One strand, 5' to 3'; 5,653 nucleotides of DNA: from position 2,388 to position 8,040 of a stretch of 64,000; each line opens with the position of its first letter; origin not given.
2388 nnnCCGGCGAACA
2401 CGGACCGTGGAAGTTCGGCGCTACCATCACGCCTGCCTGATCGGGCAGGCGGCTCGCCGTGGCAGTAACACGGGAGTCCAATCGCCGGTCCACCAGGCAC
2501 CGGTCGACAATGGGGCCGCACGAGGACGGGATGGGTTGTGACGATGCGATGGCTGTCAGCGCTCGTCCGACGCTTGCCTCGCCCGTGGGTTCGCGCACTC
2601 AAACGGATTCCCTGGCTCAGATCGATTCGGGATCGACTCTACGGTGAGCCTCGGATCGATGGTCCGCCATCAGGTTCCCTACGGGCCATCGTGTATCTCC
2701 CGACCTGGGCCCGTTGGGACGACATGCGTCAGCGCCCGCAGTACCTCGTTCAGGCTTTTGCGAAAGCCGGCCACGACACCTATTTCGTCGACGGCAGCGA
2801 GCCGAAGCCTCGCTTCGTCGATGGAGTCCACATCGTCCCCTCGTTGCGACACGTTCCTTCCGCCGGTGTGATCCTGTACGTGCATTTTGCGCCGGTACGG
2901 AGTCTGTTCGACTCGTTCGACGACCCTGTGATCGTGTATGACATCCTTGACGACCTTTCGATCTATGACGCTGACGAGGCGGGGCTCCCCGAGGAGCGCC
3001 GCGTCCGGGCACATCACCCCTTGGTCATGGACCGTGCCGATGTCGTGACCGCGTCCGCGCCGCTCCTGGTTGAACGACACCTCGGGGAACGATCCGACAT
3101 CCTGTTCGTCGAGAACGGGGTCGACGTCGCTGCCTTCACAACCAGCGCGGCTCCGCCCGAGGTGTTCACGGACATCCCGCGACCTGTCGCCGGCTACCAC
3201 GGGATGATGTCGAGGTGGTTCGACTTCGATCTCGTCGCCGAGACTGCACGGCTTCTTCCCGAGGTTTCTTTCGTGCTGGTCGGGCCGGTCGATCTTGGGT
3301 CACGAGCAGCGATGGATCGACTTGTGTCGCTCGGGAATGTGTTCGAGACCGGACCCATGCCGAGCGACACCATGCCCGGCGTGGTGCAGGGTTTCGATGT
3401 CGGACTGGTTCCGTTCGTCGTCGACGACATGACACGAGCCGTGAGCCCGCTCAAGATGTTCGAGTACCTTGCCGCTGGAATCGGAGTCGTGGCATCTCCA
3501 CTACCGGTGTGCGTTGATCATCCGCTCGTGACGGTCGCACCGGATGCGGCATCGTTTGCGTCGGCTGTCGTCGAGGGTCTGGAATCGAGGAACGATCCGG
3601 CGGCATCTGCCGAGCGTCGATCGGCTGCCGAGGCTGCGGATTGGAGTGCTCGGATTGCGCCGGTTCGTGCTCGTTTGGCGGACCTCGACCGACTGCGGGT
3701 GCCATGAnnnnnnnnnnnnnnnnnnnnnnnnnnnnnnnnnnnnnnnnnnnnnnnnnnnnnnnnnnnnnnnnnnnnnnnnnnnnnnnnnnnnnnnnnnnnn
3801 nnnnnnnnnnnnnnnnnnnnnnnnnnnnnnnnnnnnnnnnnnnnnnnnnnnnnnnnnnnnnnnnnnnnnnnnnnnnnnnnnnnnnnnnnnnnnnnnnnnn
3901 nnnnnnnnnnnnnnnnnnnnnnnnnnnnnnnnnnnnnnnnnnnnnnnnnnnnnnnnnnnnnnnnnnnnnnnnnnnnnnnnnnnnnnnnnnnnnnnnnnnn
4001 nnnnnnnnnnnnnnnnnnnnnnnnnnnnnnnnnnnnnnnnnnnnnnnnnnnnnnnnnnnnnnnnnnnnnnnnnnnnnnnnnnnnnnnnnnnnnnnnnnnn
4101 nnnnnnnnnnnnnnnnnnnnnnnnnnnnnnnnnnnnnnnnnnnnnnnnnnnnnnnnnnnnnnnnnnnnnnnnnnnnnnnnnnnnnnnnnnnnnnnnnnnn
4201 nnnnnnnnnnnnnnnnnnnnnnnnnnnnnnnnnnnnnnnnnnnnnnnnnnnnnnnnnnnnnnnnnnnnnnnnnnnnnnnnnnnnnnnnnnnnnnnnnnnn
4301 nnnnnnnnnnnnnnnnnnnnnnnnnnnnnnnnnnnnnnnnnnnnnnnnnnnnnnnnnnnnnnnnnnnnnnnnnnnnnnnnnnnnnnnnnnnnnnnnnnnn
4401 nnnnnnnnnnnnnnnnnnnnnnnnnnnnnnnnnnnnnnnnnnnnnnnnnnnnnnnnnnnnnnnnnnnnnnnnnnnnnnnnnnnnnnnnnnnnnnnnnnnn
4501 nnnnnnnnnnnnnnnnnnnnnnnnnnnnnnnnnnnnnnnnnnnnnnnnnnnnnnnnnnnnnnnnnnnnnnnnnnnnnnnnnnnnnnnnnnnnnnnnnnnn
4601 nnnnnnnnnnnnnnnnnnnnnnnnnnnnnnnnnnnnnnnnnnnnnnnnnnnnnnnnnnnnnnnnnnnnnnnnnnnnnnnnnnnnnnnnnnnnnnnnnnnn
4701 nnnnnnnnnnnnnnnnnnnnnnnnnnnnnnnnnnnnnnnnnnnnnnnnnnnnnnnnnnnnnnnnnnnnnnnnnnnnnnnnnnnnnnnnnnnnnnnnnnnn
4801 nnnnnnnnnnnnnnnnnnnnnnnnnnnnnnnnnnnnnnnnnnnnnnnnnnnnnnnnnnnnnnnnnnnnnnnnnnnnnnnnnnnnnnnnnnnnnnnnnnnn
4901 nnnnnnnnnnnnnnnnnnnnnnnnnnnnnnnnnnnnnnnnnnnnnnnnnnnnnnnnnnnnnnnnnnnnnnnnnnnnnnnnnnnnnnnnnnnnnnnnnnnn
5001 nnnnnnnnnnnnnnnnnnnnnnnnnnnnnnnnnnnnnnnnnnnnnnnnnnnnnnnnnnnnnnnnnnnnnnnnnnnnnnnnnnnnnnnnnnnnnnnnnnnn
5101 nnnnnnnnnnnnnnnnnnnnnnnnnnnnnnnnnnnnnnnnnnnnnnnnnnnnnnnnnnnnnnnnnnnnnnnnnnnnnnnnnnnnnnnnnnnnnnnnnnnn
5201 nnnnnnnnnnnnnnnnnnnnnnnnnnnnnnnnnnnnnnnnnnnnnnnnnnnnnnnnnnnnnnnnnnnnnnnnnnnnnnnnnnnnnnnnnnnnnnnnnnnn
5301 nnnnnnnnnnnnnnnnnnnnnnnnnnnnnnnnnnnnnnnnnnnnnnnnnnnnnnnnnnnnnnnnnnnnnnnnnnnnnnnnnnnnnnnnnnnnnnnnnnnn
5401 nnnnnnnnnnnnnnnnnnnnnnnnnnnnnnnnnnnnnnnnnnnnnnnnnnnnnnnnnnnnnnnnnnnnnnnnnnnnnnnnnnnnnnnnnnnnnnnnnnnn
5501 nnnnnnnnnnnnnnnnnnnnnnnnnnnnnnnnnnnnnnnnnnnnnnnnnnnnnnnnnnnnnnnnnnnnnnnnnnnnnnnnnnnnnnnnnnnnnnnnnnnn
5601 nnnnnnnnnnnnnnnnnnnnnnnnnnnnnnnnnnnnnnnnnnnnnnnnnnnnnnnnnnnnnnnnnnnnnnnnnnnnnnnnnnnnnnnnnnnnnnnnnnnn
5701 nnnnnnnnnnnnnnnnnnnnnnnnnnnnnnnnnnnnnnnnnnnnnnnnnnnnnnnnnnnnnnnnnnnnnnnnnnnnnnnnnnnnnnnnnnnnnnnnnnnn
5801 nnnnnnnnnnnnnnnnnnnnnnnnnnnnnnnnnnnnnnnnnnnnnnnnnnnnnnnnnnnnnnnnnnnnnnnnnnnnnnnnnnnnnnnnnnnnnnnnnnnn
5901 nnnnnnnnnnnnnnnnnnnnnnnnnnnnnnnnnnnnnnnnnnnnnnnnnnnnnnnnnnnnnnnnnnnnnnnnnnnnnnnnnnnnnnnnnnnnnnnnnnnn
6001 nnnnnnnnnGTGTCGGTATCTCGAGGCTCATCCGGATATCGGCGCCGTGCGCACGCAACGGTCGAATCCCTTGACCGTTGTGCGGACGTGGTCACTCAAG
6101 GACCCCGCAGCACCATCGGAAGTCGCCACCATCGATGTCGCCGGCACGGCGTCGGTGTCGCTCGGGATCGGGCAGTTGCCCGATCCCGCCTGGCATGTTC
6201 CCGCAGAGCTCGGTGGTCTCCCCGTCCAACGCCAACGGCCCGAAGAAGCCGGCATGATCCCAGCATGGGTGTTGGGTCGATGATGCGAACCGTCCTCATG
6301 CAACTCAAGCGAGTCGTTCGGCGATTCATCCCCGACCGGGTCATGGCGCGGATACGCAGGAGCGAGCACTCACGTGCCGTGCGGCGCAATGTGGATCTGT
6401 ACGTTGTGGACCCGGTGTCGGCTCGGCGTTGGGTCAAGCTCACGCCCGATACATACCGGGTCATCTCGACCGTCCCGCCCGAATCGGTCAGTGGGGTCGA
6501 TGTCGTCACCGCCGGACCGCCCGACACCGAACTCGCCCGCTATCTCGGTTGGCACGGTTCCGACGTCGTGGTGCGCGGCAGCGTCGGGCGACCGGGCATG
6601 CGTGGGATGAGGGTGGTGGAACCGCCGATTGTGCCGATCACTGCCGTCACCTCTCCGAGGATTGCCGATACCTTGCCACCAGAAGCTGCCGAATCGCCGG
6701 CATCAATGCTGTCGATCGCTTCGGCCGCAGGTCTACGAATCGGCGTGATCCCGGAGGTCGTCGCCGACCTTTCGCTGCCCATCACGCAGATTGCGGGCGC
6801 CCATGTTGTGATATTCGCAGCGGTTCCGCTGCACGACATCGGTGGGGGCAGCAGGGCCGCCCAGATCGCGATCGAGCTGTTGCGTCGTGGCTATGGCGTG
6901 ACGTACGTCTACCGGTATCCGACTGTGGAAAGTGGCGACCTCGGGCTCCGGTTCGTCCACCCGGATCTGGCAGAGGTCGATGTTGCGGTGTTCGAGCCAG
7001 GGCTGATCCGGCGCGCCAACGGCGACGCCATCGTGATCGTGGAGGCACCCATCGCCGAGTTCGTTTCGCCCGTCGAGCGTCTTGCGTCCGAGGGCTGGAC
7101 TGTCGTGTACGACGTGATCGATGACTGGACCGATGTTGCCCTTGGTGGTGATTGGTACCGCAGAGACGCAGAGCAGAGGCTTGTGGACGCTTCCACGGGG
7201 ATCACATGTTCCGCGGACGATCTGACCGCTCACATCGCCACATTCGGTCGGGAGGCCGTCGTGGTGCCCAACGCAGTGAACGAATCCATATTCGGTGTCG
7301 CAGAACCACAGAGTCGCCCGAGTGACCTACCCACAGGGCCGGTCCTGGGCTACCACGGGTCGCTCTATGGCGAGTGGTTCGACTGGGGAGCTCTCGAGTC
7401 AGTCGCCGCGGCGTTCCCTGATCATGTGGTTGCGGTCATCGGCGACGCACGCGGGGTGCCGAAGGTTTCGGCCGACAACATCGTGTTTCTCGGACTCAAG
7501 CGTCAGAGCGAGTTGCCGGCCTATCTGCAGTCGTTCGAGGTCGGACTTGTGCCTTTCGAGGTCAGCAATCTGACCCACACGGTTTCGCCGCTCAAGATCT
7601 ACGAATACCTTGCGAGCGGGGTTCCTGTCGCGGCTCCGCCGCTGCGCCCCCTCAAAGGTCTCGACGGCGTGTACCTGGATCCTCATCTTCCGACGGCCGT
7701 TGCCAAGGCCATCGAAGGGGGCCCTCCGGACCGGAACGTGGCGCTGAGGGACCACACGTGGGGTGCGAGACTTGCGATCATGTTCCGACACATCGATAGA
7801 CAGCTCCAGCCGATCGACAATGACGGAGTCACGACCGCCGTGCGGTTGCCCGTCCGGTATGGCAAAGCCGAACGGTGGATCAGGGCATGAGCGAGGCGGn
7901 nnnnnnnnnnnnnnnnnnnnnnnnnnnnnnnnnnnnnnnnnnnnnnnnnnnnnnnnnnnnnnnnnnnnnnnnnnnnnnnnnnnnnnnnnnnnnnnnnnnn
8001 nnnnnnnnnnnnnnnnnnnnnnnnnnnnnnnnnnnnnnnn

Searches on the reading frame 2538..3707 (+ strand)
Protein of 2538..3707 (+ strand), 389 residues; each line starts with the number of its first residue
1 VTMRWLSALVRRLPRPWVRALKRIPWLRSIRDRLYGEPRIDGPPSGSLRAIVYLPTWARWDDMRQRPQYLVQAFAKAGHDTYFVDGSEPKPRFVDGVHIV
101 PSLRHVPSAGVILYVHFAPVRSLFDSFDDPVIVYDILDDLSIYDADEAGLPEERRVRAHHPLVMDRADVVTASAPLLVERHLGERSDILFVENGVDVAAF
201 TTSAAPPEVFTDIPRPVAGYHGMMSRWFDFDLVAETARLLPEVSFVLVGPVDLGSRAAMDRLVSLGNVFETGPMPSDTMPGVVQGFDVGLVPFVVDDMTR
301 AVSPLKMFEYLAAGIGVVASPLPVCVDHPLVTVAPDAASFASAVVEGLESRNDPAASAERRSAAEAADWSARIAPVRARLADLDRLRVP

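Call 15: search_protein_families(library=pfam, proteins=[window:2538-3707:+], max_evalue=0.001)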
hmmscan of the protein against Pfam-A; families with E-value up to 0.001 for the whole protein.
window:2538-3707:+ (389 aa): 1 family
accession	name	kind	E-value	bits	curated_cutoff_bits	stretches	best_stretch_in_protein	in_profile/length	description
PF13692.12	Glyco_trans_1_4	-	7.7e-07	29.9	27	1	216-348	2-140/142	Glycosyl transferases group 1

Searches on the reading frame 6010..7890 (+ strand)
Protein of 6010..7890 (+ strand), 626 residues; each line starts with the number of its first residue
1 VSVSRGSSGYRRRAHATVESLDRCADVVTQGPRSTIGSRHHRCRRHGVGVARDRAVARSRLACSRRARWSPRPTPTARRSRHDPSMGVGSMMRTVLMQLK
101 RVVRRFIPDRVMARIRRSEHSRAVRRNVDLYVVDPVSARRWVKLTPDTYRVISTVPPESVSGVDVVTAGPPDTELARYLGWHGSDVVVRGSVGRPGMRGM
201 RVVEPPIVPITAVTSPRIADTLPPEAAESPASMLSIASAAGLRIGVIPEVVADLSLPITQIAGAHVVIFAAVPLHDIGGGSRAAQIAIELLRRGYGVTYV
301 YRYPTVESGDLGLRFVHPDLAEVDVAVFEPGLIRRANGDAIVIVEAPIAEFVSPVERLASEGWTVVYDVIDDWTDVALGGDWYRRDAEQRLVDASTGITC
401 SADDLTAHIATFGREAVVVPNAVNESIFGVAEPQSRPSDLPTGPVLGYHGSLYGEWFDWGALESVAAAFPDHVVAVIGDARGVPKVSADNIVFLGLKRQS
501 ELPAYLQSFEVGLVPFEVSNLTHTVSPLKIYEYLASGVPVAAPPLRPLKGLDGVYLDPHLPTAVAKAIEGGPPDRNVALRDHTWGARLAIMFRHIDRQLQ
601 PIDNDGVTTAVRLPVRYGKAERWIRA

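Call 15: search_protein_families(library=pfam, proteins=[window:6010-7890:+], max_evalue=0.001)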
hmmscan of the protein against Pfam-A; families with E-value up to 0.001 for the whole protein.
window:6010-7890:+ (626 aa): 1 family
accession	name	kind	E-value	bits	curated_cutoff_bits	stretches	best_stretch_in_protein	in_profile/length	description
PF13692.12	Glyco_trans_1_4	-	1.1e-05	26.1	27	1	463-569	25-137/142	Glycosyl transferases group 1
